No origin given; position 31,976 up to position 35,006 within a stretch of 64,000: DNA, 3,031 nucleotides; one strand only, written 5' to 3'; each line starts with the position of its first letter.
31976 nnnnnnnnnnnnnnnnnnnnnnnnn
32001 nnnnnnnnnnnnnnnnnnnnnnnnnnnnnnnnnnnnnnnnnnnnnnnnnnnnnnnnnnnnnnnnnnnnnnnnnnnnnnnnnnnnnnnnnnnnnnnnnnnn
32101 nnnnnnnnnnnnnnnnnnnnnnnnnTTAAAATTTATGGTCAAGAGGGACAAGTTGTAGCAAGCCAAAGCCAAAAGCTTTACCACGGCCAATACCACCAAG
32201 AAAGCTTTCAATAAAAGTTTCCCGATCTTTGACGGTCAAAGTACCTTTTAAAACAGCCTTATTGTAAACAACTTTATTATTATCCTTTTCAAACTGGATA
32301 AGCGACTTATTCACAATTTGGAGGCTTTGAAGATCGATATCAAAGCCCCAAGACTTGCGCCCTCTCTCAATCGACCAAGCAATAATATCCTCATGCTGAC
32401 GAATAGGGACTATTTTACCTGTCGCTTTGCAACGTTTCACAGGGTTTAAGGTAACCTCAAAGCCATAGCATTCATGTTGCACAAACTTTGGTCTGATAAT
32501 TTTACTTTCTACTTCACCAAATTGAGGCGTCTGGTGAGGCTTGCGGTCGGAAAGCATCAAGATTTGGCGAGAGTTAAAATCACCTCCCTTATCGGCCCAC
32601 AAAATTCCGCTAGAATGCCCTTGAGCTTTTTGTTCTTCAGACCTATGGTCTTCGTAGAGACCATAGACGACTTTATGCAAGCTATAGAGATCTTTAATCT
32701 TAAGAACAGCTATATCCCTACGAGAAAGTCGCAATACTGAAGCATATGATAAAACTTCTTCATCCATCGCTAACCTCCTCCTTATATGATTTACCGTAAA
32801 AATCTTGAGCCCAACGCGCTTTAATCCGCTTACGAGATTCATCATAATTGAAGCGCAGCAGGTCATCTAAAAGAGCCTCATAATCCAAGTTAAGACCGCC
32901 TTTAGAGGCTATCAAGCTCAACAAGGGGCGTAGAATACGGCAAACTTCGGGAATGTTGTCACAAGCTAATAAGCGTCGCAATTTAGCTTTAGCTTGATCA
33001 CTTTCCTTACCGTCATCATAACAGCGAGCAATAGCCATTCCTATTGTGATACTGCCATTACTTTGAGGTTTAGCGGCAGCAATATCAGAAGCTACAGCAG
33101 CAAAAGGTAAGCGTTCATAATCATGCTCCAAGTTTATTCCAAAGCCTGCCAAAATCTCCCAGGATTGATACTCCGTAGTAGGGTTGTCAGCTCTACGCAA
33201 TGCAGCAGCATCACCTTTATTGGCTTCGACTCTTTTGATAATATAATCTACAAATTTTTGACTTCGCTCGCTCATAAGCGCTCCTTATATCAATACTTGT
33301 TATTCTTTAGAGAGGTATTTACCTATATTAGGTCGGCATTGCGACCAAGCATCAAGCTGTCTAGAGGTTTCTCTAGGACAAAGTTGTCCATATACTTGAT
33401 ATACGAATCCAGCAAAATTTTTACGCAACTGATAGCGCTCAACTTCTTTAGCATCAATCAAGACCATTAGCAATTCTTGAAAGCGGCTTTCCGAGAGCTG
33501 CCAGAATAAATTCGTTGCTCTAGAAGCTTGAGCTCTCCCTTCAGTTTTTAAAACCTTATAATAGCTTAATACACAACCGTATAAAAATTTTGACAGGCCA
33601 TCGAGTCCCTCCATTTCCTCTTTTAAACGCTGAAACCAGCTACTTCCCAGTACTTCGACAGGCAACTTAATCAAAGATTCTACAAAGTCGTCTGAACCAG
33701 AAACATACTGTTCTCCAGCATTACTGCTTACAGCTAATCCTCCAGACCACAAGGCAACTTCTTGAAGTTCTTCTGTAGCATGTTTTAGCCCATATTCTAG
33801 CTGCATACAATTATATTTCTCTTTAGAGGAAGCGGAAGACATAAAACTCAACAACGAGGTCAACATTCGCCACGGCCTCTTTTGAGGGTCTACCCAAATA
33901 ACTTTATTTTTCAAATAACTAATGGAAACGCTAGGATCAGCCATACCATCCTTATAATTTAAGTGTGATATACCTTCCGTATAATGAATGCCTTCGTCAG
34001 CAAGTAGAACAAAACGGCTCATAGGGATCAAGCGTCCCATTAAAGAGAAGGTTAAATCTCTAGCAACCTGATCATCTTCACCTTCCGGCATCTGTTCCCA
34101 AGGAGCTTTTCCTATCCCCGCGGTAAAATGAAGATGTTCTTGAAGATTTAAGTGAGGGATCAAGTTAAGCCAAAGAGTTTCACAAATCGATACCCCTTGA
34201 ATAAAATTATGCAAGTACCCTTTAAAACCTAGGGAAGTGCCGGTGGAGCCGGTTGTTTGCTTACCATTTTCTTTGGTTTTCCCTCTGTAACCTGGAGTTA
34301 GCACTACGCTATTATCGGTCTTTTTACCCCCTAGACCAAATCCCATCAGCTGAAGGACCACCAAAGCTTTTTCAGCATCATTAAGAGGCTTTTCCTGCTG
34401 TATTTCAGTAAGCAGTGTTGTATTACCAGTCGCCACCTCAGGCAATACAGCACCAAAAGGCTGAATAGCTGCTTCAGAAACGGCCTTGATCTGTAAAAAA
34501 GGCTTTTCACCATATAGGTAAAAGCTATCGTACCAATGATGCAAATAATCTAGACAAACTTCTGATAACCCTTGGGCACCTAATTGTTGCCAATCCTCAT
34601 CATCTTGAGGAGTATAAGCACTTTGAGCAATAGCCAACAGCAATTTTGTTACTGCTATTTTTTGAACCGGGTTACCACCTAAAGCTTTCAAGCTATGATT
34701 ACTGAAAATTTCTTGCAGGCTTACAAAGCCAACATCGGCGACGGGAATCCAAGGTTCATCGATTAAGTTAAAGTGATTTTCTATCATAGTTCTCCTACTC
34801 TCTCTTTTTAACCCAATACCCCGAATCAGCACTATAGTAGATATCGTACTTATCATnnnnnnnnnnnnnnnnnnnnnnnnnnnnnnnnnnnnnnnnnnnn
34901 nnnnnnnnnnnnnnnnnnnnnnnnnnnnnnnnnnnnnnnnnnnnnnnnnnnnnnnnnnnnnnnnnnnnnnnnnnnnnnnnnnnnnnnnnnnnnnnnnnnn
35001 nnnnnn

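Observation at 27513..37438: Intact type I-E CRISPR-Cas locus embedded in a chlamydia-like core genome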

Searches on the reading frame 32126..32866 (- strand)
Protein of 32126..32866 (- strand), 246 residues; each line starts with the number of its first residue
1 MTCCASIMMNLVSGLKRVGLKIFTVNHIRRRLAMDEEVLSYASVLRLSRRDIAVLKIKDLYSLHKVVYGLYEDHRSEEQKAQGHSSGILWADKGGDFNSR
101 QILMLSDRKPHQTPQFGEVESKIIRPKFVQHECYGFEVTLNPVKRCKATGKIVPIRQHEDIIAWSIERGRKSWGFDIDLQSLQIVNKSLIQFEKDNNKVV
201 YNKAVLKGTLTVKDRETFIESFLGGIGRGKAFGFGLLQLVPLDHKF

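Call 8: search_protein_families(library=ncbifam, proteins=[window:32126-32866:-])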
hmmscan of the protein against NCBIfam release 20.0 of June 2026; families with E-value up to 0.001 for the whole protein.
window:32126-32866:- (246 aa): 1 family
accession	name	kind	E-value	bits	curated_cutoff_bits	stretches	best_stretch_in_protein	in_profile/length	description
TIGR01907.1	casE_Cse3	equivalog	5.4e-42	144.5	45.2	1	41-241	2-207/208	type I-E CRISPR-associated protein Cas6/Cse3/CasE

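Call 49: search_solved_structures(query=window:32126-32767:-, show_alignments=2)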
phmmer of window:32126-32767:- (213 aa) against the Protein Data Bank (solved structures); distinct sequences matched with E-value up to 0.001: 4.
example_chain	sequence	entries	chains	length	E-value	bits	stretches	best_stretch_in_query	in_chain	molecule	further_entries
1wj9_A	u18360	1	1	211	1.7e-07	34.4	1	96-208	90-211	CRISPR-associated protein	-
2y8w_A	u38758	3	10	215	1.8e-07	34.3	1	96-208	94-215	CSE3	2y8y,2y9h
3qrp_A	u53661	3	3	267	2.6e-07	33.8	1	97-208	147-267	Putative uncharacterized protein TTHB192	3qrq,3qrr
8yb6_B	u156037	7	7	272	7.3e-06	29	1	163-209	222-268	CRISPR-associated endoribonuclease Cse3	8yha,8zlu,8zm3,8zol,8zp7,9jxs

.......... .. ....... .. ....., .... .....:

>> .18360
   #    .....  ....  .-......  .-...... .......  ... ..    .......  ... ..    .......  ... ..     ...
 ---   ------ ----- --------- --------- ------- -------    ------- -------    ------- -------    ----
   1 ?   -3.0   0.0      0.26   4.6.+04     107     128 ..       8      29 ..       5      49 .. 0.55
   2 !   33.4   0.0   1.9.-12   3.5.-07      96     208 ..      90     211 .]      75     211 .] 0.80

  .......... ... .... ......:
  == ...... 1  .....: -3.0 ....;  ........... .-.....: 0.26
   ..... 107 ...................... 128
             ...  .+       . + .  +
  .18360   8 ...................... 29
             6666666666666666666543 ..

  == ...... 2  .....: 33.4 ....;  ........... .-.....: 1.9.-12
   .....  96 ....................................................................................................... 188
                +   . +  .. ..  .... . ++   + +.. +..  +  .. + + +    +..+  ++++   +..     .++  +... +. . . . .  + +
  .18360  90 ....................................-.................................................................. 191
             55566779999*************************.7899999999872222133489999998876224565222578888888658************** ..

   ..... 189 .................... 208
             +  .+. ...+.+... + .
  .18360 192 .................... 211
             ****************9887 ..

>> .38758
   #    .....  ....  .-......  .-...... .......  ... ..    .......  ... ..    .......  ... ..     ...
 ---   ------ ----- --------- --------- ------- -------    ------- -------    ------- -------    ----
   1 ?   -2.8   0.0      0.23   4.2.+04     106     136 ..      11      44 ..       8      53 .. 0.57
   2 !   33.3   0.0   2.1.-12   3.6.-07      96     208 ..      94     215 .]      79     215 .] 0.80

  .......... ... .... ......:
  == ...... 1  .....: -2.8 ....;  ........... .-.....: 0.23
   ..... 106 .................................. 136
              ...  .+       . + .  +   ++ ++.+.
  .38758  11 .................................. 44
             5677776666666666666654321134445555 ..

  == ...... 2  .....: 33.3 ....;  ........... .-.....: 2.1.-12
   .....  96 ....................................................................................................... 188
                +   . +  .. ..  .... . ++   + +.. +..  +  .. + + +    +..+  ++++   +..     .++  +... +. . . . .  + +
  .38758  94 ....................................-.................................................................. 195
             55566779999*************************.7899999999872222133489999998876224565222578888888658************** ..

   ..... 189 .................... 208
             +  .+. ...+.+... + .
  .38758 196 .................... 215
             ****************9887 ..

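Call 84: search_protein_families(library=padloc, proteins=[window:32126-32767:-], max_evalue=0.00001)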
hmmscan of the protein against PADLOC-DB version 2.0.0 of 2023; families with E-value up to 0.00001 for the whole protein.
window:32126-32767:- (213 aa): 6 families
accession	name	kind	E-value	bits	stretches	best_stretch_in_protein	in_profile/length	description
PDLC00954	Cas6e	-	8.4e-43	145.2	1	8-208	2-207/208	"CRISPR-associated protein Cas6/Cse3/CasE, subtype I-E/ECOLI"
PDLC01340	Cas6e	-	5.4e-37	126.1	1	8-208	2-188/188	"CAS-I,CAS-II,CAS-III,CAS-IV,CAS-V,CAS-VI; crRNAmaturation"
PDLC01277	Cas6e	-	1.6e-36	124.5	1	8-203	2-174/174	"CAS-I,CAS-II,CAS-III,CAS-IV,CAS-V,CAS-VI; crRNAmaturation"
PDLC01617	Cas6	-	2e-32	111.1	1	9-208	2-192/192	"CAS-I,CAS-II,CAS-III,CAS-IV,CAS-V,CAS-VI; crRNAmaturation"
PDLC01716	typeIV_Cas6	-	1.9e-10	39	1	110-205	94-183/188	Cas6_5_IV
PDLC01711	typeIV_Cas6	-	1.3e-07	29.8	1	140-206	120-186/189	Cas6_0_IVA3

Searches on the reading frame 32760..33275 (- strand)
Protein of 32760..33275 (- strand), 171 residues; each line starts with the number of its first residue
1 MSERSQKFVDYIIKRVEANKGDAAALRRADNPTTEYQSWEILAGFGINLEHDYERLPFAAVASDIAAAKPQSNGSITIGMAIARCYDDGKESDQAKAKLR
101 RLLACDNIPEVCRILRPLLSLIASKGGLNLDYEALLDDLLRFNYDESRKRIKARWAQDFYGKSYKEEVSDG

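Call 8: search_protein_families(library=ncbifam, proteins=[window:32760-33275:-])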
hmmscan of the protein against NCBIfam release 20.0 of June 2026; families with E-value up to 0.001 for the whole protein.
window:32760-33275:- (171 aa): 1 family
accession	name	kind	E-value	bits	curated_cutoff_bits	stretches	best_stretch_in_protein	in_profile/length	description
TIGR02548.2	casB_cse2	equivalog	2.3e-22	79.9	28.5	1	12-161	5-165/167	type I-E CRISPR-associated protein Cse2/CasB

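Call 84: search_protein_families(library=padloc, proteins=[window:32760-33275:-], max_evalue=0.00001)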
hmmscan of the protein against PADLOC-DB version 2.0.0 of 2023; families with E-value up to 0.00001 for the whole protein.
window:32760-33275:- (171 aa): 6 families
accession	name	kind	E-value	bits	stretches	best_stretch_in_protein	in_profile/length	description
PDLC01283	Cas11e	-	2.1e-25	87.8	1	13-161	6-140/141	CAS-I-E; effector_SS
PDLC01000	Cas11e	-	3.1e-25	87.5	1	18-161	15-158/159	CRISPR type I-E/ECOLI-associated protein CasB/Cse2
PDLC01624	Cas11e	-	2.4e-22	78.2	1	23-160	2-125/125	CAS-I-E; effector_SS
PDLC01344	Cas11e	-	6e-22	76.9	1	20-161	1-128/128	CAS-I-E; effector_SS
PDLC01581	Cas11e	-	2.2e-15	55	1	73-167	90-183/186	CAS-I-E; effector_SS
PDLC01583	Cas11e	-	9.5e-06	23.6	0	12-164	14-154/156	CAS-I-E; effector_SS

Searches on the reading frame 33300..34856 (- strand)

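Call 8: search_protein_families(library=ncbifam, proteins=[window:33300-34856:-])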
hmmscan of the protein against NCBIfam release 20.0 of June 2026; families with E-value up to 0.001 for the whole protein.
window:33300-34856:- (518 aa): 2 families
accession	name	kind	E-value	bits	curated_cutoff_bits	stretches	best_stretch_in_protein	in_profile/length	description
TIGR02547.1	casA_cse1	equivalog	1.2e-60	205.9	70.05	1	30-508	1-491/504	type I-E CRISPR-associated protein Cse1/CasA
NF007247.0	PRK09693.1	equivalog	4.7e-07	28.9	576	1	30-159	2-140/502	type I-E CRISPR-associated protein Cse1/CasA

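Call 84: search_protein_families(library=padloc, proteins=[window:33300-34787:-], max_evalue=0.00001)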
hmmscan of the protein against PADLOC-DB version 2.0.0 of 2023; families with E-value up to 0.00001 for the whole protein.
window:33300-34787:- (495 aa): 4 families
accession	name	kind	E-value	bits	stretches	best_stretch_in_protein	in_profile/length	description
PDLC01342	Cas8e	-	2.7e-70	236.1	1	6-462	1-427/432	CAS-I-E; effector_LS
PDLC00999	Cas8e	-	2.7e-61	206.1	1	7-485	1-491/504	CRISPR type I-E/ECOLI-associated protein CasA/Cse1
PDLC01622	Cas8e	-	2.6e-57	193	1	20-451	8-407/423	CAS-I-E; effector_LS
PDLC01282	Cas8e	-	5.5e-57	191.7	1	7-493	1-450/454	CAS-I-E; effector_LS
